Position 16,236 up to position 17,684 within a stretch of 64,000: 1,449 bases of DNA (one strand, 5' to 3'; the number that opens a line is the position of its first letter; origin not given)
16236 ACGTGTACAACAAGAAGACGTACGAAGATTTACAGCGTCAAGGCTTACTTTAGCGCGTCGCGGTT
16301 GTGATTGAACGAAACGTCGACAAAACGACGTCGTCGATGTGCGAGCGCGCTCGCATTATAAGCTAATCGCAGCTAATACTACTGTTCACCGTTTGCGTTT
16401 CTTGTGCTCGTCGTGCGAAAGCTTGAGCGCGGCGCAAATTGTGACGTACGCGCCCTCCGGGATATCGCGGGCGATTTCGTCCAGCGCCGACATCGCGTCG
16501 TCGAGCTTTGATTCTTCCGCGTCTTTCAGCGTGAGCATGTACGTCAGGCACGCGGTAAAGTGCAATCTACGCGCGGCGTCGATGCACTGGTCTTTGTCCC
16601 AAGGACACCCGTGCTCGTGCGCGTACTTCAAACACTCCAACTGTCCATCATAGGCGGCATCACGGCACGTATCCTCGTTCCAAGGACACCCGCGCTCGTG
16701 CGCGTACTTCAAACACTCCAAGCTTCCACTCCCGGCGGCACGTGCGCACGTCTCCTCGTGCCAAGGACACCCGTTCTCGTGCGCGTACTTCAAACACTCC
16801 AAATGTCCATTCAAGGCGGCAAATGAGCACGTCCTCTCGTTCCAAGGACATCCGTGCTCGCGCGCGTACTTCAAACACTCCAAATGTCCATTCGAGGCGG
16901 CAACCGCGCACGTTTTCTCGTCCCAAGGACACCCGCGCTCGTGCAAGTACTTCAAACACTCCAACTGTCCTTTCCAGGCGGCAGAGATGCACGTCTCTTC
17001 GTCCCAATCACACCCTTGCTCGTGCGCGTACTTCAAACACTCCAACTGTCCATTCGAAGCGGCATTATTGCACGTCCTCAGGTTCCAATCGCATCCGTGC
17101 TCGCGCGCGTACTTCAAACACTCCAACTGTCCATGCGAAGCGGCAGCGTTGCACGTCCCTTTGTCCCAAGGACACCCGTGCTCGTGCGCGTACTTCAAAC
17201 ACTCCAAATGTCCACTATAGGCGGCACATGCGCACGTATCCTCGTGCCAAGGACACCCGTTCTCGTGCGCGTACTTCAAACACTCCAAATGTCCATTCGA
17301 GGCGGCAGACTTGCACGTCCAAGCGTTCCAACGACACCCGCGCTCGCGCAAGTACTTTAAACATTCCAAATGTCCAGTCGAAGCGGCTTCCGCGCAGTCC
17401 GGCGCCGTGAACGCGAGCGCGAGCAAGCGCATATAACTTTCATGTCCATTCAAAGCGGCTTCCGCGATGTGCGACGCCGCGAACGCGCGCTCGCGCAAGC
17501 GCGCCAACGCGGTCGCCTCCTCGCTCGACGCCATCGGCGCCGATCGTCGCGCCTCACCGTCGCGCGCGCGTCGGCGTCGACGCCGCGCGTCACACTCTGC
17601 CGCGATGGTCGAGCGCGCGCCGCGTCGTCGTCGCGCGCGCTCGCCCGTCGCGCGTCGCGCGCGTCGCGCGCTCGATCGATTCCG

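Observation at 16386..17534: Ankyrin gene made of ~10 near-identical 99-bp tandem units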

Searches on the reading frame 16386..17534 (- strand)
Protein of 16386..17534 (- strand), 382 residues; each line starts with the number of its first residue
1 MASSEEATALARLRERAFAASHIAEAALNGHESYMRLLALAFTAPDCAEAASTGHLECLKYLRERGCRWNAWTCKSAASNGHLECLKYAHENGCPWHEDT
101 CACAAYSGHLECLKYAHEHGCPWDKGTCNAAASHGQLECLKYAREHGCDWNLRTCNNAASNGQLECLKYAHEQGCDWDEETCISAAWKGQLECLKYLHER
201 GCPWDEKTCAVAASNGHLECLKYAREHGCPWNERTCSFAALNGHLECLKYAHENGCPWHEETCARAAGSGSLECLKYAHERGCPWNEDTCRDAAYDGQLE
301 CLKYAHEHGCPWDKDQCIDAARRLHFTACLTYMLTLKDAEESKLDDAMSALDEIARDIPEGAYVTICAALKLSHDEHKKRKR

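Call 5: search_protein_families(library=pfam, proteins=[window:16386-17534:-], max_evalue=10)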
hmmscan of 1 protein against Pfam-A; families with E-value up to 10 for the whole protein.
window:16386-17534:- (382 aa): 10 families
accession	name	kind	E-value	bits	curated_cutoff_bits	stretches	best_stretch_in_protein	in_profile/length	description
PF13637.12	Ank_4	-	1.2e-32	111.6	22.7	7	211-251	3-49/50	Ankyrin repeats (many copies)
PF12796.13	Ank_2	-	1.8e-26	92.9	27.3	7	77-153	4-89/90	Ankyrin repeats (3 copies)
PF13857.12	Ank_5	-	3.1e-26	91.6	27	6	184-207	22-45/56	Ankyrin repeats (many copies)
PF00023.36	Ank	-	4.8e-15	55.3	21.1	4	50-71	9-30/33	Ankyrin repeat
PF13606.12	Ank_3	-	8e-12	44.5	22.3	0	211-232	8-29/30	Ankyrin repeat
PF19419.5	DUF5983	-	5.7e-08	33.4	27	1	137-150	59-72/90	Family of unknown function (DUF5983) C-terminal domain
PF09613.16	HrpB1_HrpK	-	0.028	14.5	29.3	1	289-375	5-92/126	Bacterial type III secretion protein (HrpB1_HrpK)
PF07967.19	zf-C3HC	-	0.21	12.1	22.2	3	300-346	77-112/132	NuBaID N-terminal domain (aka zf-C3HC)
PF14532.12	Sigma54_activ_2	-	0.22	12.2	25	0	189-221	33-65/138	Sigma-54 interaction domain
PF03128.19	CXCXC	-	2.4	9.2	15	0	285-291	4-10/13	CXCXC repeat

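Call 7: find_encoding_contigs(protein=window:16386-17534:-, flank=10000, max_places=6)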
Protein window:16386-17534:- (382 aa): no gene with exactly this product is on record in the collection.

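Call 8: find_homologous_proteins(query=window:16386-17534:-)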
Query window:16386-17534:- (382 aa): 5012 proteins with E <= 0.001 among 8000 candidates; the best 120 are listed.
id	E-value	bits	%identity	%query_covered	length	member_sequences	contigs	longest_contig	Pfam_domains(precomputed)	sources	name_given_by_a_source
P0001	2.2e-179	615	56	74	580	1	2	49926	PF13606.13,PF13857.13,PF12796.14,PF00023.37,PF13637.13,PF24521.3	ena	-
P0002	1.0e-151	524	46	82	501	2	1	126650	PF13857.13,PF12796.14,PF13637.13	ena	-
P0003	6.2e-149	514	66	61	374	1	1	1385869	PF13606.13,PF13857.13,PF12796.14,PF00023.37,PF13637.13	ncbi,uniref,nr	ncbi:ankyrin repeat domain-containing protein [Bodo saltans virus]|uniref:Ankyrin repeat domain-cont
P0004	1.5e-147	510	50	73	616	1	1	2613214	PF13637.13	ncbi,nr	ncbi:probable ankyrin repeat protein L59 at C-terminar half [Coccomyxa sp. Obi]|nr:probable ankyrin 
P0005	8.2e-146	504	60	75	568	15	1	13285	PF13606.13,PF13857.13,PF12796.14,PF00023.37,PF13637.13,PF24521.3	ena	-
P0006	9.8e-138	478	44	73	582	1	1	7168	PF13857.13,PF12796.14,PF13637.13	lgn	-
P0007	2.3e-131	457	44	81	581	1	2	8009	PF13637.13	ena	-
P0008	4.3e-131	456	63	75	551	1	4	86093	PF13606.13,PF13857.13,PF12796.14,PF00023.37,PF13637.13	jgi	jgi:hypothetical protein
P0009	2.1e-128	447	50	70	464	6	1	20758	PF13857.13,PF12796.14,PF13637.13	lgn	-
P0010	2.6e-128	446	40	75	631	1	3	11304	PF13606.13,PF13857.13,PF12796.14,PF00023.37,PF13637.13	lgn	-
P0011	2.2e-127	443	36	95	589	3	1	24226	PF13857.13,PF12796.14,PF00023.37,PF13637.13,PF24521.3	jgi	jgi:hypothetical protein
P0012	1.4e-125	437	41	81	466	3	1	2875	PF13606.13,PF13857.13,PF12796.14,PF00023.37,PF13637.13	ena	-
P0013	2.4e-125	437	52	75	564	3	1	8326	PF13606.13,PF13857.13,PF12796.14,PF00023.37,PF13637.13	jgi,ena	jgi:hypothetical protein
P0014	3.7e-124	433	56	63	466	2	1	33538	PF13857.13,PF12796.14,PF13637.13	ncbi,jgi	jgi:hypothetical protein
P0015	1.3e-123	431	38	76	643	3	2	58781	PF13857.13,PF12796.14,PF13637.13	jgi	jgi:hypothetical protein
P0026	7.7e-115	402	76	62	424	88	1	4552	PF13606.13,PF13857.13,PF12796.14,PF00023.37,PF13637.13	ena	-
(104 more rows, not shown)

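Call 26: search_solved_structures(query=window:16386-17534:-, max_evalue=0.001, show_alignments=2)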
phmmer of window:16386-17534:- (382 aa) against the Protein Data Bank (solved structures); distinct sequences matched with E-value up to 0.001: 35.
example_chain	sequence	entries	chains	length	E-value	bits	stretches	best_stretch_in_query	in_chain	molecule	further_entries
4qfv_A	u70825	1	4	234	1.3e-11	47.2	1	49-153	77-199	ANK-N5C-281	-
6mol_A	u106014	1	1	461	3.2e-10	42.6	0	47-159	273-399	Monoextended DARPin R12 (M_R12)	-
4o60_A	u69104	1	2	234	3.1e-09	39.3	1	50-175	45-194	ANK-N5C-317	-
1n0r_A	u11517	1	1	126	1.4e-06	30.6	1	158-255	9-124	4 ankyrin repeats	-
5lel_A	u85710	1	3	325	1e-05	27.8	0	48-121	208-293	DD_Off7_10_3G124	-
6ar6_B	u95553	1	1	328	2.6e-05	26.5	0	76-153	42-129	DLD-4 darpin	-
7ujj_G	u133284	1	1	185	3.9e-05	25.9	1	50-153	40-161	DARPin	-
9oxh_B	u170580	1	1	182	4.8e-05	25.6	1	115-233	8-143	DARPin G10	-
5le9_A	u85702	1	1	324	5.2e-05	25.4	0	50-121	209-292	DD_Off7_09_3G124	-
6mok_A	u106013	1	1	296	6.4e-05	25.2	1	21-152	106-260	Dimeric DARPin ANR7 (A_distance_r7)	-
6lbf_A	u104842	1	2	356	0.00012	24.3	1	47-138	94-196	Protein fem-1 homolog B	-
7cng_A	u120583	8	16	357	0.00012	24.3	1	47-138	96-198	Protein fem-1 homolog B,Peptide from Cyclin-dependent kinase 5 activator 1 | Protein fem-1 homolog B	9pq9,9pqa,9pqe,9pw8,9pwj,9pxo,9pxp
7el6_A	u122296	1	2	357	0.00012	24.3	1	47-138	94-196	Protein fem-1 homolog B,Guanine nucleotide exchange protein SMCR8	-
5lea_A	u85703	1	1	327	0.00012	24.3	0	49-121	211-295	DD_Off7_12_3G124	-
9znb_A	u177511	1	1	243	0.00012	24.3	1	30-153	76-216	Transcription factor ETV6,SAM Domain of Transcription factor ETV6 fused to a DARPin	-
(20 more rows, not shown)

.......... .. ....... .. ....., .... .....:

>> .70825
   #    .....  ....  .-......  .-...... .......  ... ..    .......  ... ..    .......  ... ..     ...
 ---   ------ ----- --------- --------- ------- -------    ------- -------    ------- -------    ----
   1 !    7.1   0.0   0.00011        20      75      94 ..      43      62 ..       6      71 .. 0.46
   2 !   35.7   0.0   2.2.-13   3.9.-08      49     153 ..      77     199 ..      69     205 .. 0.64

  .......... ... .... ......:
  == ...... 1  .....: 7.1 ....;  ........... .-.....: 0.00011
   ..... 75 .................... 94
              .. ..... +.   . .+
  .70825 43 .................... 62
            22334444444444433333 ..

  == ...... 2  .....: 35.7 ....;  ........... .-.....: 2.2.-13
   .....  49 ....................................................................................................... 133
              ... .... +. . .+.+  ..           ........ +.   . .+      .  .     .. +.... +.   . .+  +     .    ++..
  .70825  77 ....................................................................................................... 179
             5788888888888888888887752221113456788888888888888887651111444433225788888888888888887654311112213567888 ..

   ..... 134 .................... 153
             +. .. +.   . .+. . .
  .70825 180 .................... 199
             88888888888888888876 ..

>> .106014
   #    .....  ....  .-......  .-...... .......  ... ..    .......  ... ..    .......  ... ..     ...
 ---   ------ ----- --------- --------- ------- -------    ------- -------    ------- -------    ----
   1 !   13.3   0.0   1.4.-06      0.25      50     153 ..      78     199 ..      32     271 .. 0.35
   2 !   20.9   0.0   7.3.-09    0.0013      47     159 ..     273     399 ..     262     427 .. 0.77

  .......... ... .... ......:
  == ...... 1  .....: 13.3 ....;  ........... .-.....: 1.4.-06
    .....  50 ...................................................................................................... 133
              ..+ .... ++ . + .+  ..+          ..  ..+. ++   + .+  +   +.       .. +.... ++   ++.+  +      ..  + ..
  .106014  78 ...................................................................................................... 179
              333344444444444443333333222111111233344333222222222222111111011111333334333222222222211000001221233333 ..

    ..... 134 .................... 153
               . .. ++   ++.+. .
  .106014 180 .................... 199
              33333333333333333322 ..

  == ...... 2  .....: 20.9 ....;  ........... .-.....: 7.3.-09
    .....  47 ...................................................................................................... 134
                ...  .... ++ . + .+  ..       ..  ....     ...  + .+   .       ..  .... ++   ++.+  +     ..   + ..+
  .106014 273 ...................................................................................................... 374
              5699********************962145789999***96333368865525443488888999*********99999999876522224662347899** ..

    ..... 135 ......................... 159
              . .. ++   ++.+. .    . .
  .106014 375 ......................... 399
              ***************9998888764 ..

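Call 34: predict_structure(protein=window:16386-17534:-)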
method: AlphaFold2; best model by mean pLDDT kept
length: 382 residues; sequences in the alignment: 1
mean_pLDDT: 68.4   pTM: 0.45
mean pLDDT of the five models: 68.4, 67.4, 65.7, 64.2, 59.0
residues with pLDDT >= 90: 0; 70-90: 208; 50-70: 95; < 50: 79
segments of 3 or more residues with pLDDT < 50: 19-51, 324-339, 354-369, 372-374, 380-382
pLDDT, mean of each block of 10 residues (from residue 1): 65 57 44 43 44 64 67 63 76 76 67 81 74 74 84 77 81 81 71 77 69 71 85 83 84 86 81 86 83 72 78 69 51 48 51 47 46 48 42
secondary structure, 60 per line:
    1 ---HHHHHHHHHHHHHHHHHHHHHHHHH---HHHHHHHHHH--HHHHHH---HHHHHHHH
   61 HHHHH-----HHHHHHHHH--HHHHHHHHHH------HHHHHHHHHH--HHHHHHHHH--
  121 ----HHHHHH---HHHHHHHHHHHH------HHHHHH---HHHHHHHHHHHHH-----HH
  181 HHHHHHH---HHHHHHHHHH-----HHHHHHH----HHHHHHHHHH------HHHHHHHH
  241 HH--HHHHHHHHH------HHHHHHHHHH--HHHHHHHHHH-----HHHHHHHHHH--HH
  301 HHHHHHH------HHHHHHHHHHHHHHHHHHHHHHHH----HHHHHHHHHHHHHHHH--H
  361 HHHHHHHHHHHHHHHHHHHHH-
elements in order: H4-28 H32-41 H44-49 H53-65 H71-79 H82-91 H98-107 H110-118 H125-130 H134-145 H152-157 H161-173 H179-187 H191-200 H206-212 H217-226 H233-242 H245-253 H260-269 H272-281 H287-296 H299-307 H314-337 H342-357 H360-381

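Call 41: find_related_loci(query=window:16386-17534:-, collection=viral_contigs, flank=3000)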
Query window:16386-17534:- (382 aa) in viral_contigs; peptide patterns used: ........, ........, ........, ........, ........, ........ (x = any residue, [..] = any of these).
20 stretches matched a pattern; 19 encode a relative of the query (tblastn E <= 1e-3); 19 distinct loci.
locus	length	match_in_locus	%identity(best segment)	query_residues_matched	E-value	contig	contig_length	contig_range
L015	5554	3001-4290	61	6-332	9e-115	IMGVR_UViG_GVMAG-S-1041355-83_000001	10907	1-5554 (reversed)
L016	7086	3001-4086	55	21-358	2e-108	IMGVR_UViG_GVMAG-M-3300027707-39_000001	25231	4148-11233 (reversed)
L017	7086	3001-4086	58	1-333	2e-107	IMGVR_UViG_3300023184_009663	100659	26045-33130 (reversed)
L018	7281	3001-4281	62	18-373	5e-107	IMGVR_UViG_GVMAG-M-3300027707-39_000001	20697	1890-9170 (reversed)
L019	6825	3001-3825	52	24-332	3e-91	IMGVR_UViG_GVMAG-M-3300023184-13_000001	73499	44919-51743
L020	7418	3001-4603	47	24-327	4e-79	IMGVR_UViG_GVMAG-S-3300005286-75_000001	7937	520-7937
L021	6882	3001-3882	42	25-326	4e-66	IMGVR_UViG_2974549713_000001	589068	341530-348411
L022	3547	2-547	57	19-332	3e-63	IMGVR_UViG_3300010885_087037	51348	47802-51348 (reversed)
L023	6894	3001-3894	40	2-314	7e-63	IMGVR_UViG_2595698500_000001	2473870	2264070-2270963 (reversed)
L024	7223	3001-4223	58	23-345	4e-60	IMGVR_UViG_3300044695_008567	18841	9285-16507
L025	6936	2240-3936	49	47-326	5e-62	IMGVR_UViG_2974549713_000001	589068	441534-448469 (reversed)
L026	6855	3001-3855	43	33-336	3e-59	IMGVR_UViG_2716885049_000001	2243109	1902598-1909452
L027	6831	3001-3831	41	12-334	3e-52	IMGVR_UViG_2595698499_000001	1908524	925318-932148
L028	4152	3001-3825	42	41-360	4e-52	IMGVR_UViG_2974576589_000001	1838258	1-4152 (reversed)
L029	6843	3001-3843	36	29-326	3e-48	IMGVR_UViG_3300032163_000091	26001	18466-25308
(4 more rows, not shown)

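Call 44: predict_structure(alignment_id=A1)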
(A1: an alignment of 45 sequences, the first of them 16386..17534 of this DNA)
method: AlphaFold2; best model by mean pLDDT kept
length: 382 residues; sequences in the alignment: 45
mean_pLDDT: 91.5   pTM: 0.81
mean pLDDT of the five models: 91.5, 90.2, 89.9, 89.5, 89.4
residues with pLDDT >= 90: 299; 70-90: 42; 50-70: 34; < 50: 7
segments of 3 or more residues with pLDDT < 50: 380-382
pLDDT, mean of each block of 10 residues (from residue 1): 69 71 62 63 90 93 93 98 98 98 98 98 98 98 98 98 98 98 99 99 98 99 98 98 99 98 98 99 98 98 98 97 98 95 88 83 71 55 37
secondary structure, 60 per line:
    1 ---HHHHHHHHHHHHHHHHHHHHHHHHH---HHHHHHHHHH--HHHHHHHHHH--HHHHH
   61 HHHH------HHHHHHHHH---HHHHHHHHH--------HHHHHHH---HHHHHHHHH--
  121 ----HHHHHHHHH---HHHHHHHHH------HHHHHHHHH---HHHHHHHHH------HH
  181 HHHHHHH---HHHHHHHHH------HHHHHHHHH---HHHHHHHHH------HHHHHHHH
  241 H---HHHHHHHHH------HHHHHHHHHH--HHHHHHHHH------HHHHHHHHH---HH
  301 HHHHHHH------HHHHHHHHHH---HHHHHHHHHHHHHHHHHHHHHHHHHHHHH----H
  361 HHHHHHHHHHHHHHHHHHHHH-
elements in order: H4-28 H32-41 H44-53 H56-64 H71-79 H83-91 H100-106 H110-118 H125-133 H137-145 H152-160 H164-172 H179-187 H191-199 H206-214 H218-226 H233-241 H245-253 H260-269 H272-280 H287-295 H299-307 H314-323 H327-355 H360-381

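Call 47: fold_search(model_id=the predicted structure, library=pdb)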
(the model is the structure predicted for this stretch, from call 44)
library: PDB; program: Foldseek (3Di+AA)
matches with E <= 10: 1139; with E <= 0.001: 322
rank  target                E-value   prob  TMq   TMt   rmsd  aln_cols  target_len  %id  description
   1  5y4d                  4.8e-11  1.00  0.54  0.32   6.0       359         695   18  Crystal Structure of AnkB Ankyrin Repeats in Complex with AnkR/AnkB Chimeric Autoinhibition Segment (released 2017-09-13)
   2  7uzu_A                5.5e-11  1.00  0.38  0.33  14.7       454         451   14  Ankyrin-1 (N-terminal region of membrane binding domain, local refinement from consensus reconstruction; bound to N-te (released 2022-07-20)
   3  8cs9_A                9.6e-11  1.00  0.54  0.28   5.8       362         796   16  Composite reconstruction of Class 1 of the erythrocyte ankyrin-1 complex (released 2022-07-20)
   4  5orm                  1.0e-10  1.00  0.25  0.27  13.7       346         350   20  Crystal structure of designed cPPR-Telo1 (released 2018-06-20)
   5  5et0_A                1.3e-10  1.00  0.58  0.67   3.8       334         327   22  Crystal structure of Myo3b-ARB2 in complex with Espin1-AR (released 2016-02-03)
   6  5y4f_A                1.4e-10  1.00  0.51  0.47   7.7       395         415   16  Crystal Structure of AnkB Ankyrin Repeats R13-24 in complex with autoinhibition segment AI-c (released 2017-09-13)
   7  5orq_A                2.3e-10  1.00  0.24  0.25  17.8       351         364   19  Crystal structure of designed cPPR-Telo1 in complex with ssDNA (released 2018-06-20)
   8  5y4f_B                2.7e-10  1.00  0.53  0.50   7.3       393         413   16  Crystal Structure of AnkB Ankyrin Repeats R13-24 in complex with autoinhibition segment AI-c (released 2017-09-13)
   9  5le8_A                3.9e-10  1.00  0.32  0.38  14.4       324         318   18  Crystal structure of DARPin-DARPin rigid fusion, variant DD_D12_15_D12 (released 2017-08-02)
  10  5i9h_A                3.9e-10  1.00  0.24  0.25  17.7       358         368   15  Crystal structure of designed pentatricopeptide repeat protein dPPR-U8G2 in complex with its target RNA U8G2 (released 2016-04-27)
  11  5et0_C                5.0e-10  1.00  0.58  0.68   3.7       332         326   22  Crystal structure of Myo3b-ARB2 in complex with Espin1-AR (released 2016-02-03)
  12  5le7_B                5.2e-10  1.00  0.32  0.38  12.0       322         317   19  Crystal structure of DARPin-DARPin rigid fusion, variant DD_D12_13_D12 (released 2017-08-02)
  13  5i9f_A                6.8e-10  1.00  0.24  0.24  18.6       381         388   15  Crystal structure of designed pentatricopeptide repeat protein dPPR-U10 in complex with its target RNA U10 (released 2016-04-27)
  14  5le7_C                1.2e-09  1.00  0.31  0.37  12.4       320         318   19  Crystal structure of DARPin-DARPin rigid fusion, variant DD_D12_13_D12 (released 2017-08-02)
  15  5i9d_A                1.4e-09  1.00  0.25  0.26  17.4       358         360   15  Crystal structure of designed pentatricopeptide repeat protein dPPR-U8A2 in complex with its target RNA U8A2 (released 2016-04-27)
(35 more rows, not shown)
